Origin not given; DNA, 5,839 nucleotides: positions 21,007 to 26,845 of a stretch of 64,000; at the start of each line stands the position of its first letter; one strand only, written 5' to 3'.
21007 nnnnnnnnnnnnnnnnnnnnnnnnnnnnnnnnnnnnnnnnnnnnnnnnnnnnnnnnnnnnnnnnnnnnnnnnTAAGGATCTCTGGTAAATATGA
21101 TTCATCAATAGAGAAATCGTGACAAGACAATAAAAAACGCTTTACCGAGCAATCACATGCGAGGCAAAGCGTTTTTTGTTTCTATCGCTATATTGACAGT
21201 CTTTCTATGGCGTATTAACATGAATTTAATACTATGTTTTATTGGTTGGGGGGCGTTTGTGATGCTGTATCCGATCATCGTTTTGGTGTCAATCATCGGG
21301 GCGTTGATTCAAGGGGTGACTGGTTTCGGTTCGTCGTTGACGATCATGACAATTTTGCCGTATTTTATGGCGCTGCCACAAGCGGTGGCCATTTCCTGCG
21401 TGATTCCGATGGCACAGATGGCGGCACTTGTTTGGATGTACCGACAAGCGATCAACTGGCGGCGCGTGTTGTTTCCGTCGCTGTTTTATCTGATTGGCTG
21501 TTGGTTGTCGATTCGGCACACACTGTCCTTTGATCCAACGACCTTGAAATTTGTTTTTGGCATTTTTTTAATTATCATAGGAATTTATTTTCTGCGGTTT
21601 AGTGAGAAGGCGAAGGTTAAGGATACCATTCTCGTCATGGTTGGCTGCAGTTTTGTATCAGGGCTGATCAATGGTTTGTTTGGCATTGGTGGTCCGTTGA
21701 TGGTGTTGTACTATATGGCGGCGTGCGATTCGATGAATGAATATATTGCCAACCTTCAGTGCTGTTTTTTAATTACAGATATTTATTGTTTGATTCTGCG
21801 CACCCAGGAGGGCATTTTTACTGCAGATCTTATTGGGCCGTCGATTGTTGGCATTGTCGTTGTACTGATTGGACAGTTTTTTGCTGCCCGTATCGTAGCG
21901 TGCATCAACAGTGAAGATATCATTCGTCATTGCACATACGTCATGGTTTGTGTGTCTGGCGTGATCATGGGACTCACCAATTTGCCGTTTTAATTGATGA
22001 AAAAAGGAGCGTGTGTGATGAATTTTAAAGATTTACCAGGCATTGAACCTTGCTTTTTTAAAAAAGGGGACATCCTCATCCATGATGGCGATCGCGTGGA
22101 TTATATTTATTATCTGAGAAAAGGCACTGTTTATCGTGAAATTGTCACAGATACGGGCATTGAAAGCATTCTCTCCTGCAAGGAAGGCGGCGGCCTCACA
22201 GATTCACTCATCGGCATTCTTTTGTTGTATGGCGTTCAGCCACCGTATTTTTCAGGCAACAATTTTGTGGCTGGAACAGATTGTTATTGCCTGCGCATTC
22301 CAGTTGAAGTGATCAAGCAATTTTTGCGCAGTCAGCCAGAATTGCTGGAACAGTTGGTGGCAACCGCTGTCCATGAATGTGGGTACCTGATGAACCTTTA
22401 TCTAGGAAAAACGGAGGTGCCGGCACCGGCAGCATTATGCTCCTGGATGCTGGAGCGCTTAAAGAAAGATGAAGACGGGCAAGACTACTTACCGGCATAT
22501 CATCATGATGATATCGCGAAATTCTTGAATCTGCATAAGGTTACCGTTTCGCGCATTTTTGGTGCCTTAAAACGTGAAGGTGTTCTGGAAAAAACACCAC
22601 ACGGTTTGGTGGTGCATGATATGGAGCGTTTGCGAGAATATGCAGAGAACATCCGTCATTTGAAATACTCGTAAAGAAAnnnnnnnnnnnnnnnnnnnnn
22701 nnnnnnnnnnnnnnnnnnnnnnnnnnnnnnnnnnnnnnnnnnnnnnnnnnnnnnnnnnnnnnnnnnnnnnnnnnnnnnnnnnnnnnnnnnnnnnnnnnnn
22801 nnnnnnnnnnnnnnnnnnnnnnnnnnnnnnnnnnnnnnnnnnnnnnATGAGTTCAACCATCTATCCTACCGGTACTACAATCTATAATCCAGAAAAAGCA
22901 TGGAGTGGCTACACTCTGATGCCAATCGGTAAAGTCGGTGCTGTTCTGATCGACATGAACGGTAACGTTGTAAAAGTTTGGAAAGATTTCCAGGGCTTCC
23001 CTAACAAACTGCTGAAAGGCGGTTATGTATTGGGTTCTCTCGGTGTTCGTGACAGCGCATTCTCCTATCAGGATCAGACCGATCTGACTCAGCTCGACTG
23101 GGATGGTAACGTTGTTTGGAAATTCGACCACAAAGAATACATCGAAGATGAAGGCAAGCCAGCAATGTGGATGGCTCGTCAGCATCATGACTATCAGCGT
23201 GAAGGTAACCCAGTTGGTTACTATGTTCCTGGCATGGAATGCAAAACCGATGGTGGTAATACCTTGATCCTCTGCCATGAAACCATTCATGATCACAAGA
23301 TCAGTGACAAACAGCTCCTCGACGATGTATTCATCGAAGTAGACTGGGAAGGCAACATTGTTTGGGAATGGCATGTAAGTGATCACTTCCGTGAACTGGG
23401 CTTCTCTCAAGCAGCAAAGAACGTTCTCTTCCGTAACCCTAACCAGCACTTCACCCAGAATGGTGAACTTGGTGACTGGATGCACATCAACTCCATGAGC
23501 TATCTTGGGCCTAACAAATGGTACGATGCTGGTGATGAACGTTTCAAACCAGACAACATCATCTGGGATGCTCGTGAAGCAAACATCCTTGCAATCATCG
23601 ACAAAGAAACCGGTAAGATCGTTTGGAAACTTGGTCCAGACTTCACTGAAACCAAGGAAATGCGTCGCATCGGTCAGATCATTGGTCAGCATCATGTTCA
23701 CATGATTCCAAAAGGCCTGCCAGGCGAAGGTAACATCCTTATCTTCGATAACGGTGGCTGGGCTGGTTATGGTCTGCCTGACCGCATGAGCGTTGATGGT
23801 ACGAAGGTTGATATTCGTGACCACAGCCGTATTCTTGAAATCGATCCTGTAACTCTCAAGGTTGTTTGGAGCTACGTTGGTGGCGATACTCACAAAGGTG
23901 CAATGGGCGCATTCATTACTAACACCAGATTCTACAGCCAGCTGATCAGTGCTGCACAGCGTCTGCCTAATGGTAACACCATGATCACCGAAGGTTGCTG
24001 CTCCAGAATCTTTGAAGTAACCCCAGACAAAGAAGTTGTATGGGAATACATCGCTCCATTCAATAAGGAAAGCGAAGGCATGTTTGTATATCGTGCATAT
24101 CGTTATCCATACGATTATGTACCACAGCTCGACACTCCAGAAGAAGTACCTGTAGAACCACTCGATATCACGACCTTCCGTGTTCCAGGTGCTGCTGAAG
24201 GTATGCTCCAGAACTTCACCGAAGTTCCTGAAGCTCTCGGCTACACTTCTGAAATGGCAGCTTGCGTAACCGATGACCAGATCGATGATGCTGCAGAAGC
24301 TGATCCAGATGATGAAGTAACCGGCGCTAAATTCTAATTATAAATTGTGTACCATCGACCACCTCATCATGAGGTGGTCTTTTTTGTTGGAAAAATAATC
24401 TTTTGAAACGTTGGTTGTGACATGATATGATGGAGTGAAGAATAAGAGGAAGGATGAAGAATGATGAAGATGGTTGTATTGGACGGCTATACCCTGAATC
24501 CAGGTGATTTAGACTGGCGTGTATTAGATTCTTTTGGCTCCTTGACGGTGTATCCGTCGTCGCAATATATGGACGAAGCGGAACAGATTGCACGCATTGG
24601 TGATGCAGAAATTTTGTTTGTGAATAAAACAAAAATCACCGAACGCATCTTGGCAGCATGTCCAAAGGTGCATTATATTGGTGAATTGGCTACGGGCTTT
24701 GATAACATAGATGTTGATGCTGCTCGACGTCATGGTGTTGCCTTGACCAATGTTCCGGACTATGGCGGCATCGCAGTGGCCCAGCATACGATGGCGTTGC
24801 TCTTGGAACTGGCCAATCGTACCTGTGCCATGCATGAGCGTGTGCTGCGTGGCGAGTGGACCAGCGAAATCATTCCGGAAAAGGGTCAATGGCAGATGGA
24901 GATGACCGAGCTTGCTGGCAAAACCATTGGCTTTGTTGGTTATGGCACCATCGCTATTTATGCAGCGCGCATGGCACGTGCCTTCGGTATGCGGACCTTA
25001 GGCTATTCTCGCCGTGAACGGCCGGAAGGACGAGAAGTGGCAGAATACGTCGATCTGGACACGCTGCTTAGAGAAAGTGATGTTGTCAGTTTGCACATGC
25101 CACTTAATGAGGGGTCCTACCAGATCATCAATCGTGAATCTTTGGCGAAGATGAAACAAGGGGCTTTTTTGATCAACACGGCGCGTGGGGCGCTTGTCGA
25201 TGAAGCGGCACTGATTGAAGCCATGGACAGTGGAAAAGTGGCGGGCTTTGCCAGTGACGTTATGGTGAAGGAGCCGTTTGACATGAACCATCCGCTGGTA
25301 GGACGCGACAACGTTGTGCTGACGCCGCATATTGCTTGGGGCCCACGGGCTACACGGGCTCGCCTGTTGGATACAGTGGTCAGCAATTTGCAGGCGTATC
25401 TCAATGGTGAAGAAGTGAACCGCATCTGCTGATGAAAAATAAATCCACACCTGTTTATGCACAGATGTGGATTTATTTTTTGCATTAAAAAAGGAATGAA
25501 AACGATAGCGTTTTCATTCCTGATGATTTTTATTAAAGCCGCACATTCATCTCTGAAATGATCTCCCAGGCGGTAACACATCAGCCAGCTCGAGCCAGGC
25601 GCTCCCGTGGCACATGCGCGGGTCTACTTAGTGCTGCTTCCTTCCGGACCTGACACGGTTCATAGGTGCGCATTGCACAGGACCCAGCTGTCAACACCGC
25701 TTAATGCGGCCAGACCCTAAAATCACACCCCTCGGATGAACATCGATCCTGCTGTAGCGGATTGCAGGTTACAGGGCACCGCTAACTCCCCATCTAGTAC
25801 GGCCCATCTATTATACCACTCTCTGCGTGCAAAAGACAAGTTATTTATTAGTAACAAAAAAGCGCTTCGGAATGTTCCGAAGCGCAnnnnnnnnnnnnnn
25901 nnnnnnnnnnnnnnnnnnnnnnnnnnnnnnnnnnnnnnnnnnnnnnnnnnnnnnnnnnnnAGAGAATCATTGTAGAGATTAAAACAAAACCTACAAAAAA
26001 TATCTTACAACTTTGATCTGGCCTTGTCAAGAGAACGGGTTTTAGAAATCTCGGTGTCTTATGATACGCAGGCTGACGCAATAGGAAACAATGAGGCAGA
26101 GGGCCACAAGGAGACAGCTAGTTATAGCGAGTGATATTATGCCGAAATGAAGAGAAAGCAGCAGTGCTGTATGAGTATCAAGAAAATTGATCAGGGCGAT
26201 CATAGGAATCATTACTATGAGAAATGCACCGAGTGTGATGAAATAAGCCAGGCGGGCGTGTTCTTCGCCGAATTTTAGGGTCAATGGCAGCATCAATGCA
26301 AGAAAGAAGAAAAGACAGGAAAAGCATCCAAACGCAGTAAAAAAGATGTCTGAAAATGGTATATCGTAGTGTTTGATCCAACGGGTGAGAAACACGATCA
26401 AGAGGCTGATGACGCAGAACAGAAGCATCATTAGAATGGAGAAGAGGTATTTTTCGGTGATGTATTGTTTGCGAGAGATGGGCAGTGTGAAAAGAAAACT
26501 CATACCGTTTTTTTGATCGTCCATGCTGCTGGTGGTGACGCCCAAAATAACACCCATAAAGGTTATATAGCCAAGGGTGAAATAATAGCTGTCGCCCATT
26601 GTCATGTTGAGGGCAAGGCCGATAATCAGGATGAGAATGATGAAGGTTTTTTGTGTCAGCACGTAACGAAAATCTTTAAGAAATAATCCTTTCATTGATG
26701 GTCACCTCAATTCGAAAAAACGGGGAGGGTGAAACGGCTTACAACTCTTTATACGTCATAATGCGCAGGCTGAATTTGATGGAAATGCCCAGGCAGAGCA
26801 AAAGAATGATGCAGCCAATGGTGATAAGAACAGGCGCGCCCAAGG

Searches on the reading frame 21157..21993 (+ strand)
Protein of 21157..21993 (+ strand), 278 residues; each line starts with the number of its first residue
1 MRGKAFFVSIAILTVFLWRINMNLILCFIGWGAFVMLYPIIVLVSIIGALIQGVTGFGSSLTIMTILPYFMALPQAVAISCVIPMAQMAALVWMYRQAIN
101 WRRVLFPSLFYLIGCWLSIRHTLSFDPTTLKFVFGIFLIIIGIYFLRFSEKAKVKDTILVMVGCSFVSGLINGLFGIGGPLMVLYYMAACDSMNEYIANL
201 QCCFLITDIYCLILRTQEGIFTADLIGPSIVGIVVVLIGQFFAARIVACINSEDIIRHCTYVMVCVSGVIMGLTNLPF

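Call 54: search_protein_families(library=pfam, proteins=[window:21157-21993:+], max_evalue=0.0001)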
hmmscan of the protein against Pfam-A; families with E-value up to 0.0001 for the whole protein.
window:21157-21993:+ (278 aa): 1 family
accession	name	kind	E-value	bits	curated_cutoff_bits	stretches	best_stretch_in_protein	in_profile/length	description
PF01925.25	TauE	-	2.7e-28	99.7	32.6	1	42-271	2-237/237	Sulfite exporter TauE/SafE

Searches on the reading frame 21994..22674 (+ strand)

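Call 54: search_protein_families(library=pfam, proteins=[window:21994-22674:+], max_evalue=0.0001)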
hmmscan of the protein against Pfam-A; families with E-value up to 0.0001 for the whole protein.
window:21994-22674:+ (226 aa): 3 families
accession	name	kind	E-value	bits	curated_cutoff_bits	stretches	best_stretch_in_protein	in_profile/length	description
PF13545.12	HTH_Crp_2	-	2.3e-12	47.1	27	1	148-216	3-70/70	Crp-like helix-turn-helix domain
PF00027.35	cNMP_binding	-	1.9e-08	34.6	27.5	1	21-113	3-88/89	Cyclic nucleotide-binding domain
PF00325.26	Crp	-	2.6e-05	24.3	21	1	171-198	5-32/32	Bacterial regulatory proteins, crp family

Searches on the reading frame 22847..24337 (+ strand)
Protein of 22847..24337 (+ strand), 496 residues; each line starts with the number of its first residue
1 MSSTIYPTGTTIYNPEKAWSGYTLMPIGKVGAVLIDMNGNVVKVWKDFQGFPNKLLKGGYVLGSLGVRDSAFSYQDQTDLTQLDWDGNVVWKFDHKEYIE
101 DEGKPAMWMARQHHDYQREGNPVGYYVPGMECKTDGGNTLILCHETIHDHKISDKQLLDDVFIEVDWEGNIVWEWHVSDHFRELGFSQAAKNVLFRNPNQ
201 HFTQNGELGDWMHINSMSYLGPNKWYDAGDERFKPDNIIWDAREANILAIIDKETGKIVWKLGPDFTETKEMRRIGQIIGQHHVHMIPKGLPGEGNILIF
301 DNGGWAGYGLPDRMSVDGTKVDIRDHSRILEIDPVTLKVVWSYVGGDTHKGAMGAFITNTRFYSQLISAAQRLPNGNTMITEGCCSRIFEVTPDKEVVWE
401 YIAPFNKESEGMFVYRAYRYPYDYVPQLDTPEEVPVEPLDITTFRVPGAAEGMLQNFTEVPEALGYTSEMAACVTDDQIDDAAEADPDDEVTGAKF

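Call 54: search_protein_families(library=pfam, proteins=[window:22847-24337:+], max_evalue=0.0001)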
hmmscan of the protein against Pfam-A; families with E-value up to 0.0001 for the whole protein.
window:22847-24337:+ (496 aa): 2 families
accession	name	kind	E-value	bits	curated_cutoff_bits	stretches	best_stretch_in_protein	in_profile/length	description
PF05935.17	Arylsulfotrans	-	6.2e-20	72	24.2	1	134-386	100-335/374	Arylsulfotransferase (ASST)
PF14269.12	Arylsulfotran_2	-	1.5e-15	57.9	27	1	145-402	78-299/301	Arylsulfotransferase (ASST)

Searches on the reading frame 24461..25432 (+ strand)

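Call 54: search_protein_families(library=pfam, proteins=[window:24461-25432:+], max_evalue=0.0001)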
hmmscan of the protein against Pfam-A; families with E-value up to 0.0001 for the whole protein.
window:24461-25432:+ (323 aa): 2 families
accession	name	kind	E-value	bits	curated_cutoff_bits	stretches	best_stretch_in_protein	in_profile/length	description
PF02826.25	2-Hacid_dh_C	-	6.5e-57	192.2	25.1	1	111-292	1-178/178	D-isomer specific 2-hydroxyacid dehydrogenase, NAD binding domain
PF00389.36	2-Hacid_dh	-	1.6e-22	80.1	24.6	1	36-320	27-130/134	D-isomer specific 2-hydroxyacid dehydrogenase, catalytic domain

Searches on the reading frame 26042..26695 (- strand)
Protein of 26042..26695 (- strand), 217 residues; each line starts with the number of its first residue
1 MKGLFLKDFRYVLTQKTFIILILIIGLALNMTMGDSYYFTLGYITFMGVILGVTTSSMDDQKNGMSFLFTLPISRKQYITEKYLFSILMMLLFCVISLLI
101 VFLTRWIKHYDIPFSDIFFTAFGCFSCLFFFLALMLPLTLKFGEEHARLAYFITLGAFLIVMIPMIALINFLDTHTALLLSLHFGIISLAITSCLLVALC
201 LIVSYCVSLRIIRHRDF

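Call 54: search_protein_families(library=pfam, proteins=[window:26042-26695:-], max_evalue=0.0001)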
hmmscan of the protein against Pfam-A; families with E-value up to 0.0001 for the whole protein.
window:26042-26695:- (217 aa): 3 families
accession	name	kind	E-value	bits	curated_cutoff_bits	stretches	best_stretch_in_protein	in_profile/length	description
PF13346.12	ABC2_membrane_5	-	4.7e-32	111.6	25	1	3-212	1-204/205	ABC-2 family transporter protein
PF12679.13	ABC2_membrane_2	-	2.4e-05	24.2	27.2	1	29-167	63-203/283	ABC-2 family transporter protein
PF12730.13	ABC2_membrane_4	-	7.6e-05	23.2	27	1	35-138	48-155/179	ABC-2 family transporter protein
